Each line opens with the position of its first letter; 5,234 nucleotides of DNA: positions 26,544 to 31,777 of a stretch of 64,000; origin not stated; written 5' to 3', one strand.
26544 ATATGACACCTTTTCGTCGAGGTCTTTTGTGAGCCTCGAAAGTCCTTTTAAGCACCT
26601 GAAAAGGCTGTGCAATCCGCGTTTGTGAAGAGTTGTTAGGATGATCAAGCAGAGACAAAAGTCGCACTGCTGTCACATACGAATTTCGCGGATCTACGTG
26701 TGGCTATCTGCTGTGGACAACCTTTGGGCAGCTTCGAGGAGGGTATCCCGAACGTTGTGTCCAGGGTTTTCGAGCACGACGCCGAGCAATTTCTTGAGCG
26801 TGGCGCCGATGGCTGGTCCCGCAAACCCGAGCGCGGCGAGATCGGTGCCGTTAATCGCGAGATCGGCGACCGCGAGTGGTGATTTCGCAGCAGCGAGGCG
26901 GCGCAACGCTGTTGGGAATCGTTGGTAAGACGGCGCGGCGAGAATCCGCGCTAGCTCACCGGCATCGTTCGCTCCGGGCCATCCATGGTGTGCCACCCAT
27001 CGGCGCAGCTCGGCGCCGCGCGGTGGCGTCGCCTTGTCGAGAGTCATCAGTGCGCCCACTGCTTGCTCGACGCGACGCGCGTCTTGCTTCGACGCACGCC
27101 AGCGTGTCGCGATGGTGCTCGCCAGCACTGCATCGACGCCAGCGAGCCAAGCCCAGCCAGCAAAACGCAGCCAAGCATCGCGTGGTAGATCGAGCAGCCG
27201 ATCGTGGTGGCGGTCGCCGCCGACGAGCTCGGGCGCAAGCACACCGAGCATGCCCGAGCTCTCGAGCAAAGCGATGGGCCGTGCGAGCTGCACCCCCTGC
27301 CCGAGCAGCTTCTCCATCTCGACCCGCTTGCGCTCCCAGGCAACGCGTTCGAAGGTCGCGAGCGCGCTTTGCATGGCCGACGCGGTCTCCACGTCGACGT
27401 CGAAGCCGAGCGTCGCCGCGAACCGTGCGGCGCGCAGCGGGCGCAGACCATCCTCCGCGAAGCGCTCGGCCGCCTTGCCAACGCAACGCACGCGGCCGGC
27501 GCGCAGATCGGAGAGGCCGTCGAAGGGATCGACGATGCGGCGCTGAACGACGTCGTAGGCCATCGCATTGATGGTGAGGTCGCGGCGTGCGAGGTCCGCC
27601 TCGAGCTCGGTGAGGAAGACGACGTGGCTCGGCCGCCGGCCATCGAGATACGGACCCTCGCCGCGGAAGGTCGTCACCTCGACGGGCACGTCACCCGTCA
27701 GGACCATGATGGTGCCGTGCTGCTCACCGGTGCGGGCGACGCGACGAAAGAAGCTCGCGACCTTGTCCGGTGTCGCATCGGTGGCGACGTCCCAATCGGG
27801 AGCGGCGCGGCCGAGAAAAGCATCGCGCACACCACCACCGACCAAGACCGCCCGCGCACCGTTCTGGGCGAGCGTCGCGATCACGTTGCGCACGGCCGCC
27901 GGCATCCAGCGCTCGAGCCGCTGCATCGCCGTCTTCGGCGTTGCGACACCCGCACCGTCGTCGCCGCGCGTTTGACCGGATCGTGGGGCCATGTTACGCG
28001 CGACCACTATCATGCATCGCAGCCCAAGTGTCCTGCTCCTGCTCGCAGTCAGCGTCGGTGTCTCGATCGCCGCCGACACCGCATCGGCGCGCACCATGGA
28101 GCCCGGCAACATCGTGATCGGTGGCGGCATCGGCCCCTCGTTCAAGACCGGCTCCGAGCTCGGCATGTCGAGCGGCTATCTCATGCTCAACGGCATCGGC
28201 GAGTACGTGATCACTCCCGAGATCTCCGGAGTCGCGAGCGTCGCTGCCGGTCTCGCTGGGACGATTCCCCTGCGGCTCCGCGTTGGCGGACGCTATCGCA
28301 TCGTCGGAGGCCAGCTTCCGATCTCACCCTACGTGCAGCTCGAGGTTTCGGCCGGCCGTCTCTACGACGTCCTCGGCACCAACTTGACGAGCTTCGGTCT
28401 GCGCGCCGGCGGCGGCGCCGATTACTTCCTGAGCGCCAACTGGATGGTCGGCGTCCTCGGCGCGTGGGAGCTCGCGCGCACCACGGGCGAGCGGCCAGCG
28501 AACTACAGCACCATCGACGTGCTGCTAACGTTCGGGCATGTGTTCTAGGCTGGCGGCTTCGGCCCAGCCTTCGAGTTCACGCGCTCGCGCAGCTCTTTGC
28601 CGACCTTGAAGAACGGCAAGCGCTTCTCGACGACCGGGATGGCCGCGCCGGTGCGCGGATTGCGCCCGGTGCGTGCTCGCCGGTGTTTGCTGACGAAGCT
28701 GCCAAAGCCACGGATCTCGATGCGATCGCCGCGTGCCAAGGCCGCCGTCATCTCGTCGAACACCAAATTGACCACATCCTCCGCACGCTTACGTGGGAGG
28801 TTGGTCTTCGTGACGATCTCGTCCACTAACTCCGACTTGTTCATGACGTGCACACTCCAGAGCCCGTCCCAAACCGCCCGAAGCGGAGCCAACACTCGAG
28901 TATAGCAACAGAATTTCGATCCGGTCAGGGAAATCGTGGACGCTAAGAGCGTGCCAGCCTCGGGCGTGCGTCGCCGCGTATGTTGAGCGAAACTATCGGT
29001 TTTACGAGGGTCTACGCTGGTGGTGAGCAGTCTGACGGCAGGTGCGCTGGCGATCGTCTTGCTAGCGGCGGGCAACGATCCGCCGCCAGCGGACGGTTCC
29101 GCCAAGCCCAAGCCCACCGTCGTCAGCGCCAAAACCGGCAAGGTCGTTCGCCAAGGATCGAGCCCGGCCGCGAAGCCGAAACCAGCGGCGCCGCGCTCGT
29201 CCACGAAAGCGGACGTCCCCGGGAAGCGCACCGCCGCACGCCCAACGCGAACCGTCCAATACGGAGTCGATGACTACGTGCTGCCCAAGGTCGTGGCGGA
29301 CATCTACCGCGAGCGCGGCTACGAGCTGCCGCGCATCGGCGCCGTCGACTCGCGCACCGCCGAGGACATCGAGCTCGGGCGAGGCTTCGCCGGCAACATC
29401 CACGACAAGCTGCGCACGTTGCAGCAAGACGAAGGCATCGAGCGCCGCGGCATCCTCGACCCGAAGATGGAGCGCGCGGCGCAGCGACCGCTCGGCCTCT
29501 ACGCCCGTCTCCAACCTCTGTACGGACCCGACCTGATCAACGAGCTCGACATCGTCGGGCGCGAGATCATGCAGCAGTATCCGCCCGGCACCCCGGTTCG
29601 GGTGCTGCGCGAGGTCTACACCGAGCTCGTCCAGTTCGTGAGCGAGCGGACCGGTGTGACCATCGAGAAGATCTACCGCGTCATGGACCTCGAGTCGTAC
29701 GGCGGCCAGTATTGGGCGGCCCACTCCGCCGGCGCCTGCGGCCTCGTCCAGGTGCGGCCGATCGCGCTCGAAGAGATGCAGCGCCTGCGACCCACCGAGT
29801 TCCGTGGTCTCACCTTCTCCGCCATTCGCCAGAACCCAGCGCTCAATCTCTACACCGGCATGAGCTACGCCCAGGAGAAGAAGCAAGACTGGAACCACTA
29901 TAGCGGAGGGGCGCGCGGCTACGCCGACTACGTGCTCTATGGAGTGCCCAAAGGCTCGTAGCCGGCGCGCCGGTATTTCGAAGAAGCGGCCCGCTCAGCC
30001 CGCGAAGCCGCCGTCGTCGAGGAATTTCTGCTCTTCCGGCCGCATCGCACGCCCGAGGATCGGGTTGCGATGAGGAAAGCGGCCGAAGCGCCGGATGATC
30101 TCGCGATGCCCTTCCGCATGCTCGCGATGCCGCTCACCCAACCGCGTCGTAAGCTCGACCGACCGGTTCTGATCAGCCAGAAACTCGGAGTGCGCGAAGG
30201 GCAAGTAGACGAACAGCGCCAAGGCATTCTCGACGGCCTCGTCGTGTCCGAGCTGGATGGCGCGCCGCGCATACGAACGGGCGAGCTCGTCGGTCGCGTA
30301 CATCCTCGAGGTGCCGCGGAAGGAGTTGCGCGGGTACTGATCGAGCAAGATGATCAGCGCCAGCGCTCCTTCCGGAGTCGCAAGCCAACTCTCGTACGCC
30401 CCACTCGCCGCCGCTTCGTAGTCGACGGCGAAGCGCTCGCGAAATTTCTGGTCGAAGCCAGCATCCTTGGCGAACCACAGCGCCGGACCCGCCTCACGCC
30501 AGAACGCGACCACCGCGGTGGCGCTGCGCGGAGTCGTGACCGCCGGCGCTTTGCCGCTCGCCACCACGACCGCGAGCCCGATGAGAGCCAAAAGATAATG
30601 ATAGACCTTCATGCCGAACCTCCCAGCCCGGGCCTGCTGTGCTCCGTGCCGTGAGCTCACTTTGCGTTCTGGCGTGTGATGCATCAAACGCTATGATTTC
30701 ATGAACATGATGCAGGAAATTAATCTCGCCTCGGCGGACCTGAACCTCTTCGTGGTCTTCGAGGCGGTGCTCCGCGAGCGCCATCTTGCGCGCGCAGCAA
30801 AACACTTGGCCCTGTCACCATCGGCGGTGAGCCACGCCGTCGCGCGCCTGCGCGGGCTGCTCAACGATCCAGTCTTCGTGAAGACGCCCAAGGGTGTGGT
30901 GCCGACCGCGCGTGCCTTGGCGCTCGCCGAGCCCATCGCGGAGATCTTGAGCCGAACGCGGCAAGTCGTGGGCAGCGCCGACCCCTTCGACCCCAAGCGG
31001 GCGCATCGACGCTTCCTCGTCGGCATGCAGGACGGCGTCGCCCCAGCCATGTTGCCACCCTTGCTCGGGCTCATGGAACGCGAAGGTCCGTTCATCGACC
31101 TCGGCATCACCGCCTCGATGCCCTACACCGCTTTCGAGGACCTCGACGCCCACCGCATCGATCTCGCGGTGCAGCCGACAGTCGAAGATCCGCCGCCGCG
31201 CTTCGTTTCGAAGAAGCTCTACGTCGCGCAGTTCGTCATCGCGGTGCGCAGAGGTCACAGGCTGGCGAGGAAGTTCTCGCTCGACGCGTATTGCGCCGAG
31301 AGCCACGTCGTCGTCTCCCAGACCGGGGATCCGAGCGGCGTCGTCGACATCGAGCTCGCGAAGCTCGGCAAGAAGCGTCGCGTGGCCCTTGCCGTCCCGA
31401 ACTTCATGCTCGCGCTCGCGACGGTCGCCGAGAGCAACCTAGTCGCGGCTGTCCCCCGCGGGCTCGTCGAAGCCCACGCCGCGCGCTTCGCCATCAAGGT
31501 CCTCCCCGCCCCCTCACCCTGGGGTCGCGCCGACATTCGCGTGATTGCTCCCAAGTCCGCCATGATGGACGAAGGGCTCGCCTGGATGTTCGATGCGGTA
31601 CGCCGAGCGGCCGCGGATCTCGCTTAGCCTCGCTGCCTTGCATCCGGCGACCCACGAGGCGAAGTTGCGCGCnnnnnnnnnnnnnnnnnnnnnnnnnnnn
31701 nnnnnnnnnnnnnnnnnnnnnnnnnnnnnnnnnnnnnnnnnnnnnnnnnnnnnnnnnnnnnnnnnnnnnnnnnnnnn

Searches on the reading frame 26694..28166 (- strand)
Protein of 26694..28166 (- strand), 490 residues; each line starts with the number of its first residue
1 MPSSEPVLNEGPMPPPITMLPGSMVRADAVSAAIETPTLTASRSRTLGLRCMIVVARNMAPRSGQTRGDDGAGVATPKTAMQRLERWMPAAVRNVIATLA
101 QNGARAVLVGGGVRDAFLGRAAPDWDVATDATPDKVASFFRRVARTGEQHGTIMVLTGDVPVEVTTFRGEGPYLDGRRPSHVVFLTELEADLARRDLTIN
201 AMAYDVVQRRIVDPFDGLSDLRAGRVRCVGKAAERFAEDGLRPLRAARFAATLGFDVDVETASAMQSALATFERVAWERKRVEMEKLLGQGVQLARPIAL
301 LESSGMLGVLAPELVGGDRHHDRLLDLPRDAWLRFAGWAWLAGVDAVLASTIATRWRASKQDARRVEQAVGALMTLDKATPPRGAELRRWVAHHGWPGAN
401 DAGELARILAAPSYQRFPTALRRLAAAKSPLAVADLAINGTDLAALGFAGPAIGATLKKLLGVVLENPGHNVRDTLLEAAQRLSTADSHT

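Call 67: search_protein_families(library=pfam, proteins=[window:26694-28166:-], max_evalue=0.001)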
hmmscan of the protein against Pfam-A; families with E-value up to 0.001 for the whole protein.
window:26694-28166:- (490 aa): 3 families
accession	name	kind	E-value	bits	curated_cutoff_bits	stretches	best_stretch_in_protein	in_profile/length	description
PF01743.26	PolyA_pol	-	3.9e-34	118.1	23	1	107-227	2-126/126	Poly A polymerase head domain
PF12627.12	PolyA_pol_RNAbd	-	2.7e-05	24.3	22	1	254-314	1-60/64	Probable RNA and SrmB- binding site of polymerase A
PF13735.12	tRNA_NucTran2_2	-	0.00018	22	27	1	340-480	15-149/149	tRNA nucleotidyltransferase domain 2 putative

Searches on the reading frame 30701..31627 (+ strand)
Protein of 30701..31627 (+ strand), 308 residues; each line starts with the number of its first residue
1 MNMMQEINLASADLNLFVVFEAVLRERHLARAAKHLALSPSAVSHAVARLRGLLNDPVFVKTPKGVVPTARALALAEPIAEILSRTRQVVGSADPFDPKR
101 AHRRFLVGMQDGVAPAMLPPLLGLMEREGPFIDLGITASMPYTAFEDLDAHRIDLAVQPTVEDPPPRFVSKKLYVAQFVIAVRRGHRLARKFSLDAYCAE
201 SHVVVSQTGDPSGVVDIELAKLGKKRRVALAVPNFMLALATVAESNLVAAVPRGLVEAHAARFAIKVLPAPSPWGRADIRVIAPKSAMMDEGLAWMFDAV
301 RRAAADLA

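Call 67: search_protein_families(library=pfam, proteins=[window:30701-31627:+], max_evalue=0.001)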
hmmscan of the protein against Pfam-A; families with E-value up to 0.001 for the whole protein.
window:30701-31627:+ (308 aa): 2 families
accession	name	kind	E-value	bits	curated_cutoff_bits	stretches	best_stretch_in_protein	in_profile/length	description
PF03466.25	LysR_substrate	-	8.4e-22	78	28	1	103-304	6-208/209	LysR substrate binding domain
PF00126.33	HTH_1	-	4.7e-15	55.7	26.6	1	14-72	1-59/60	Bacterial regulatory helix-turn-helix protein, lysR family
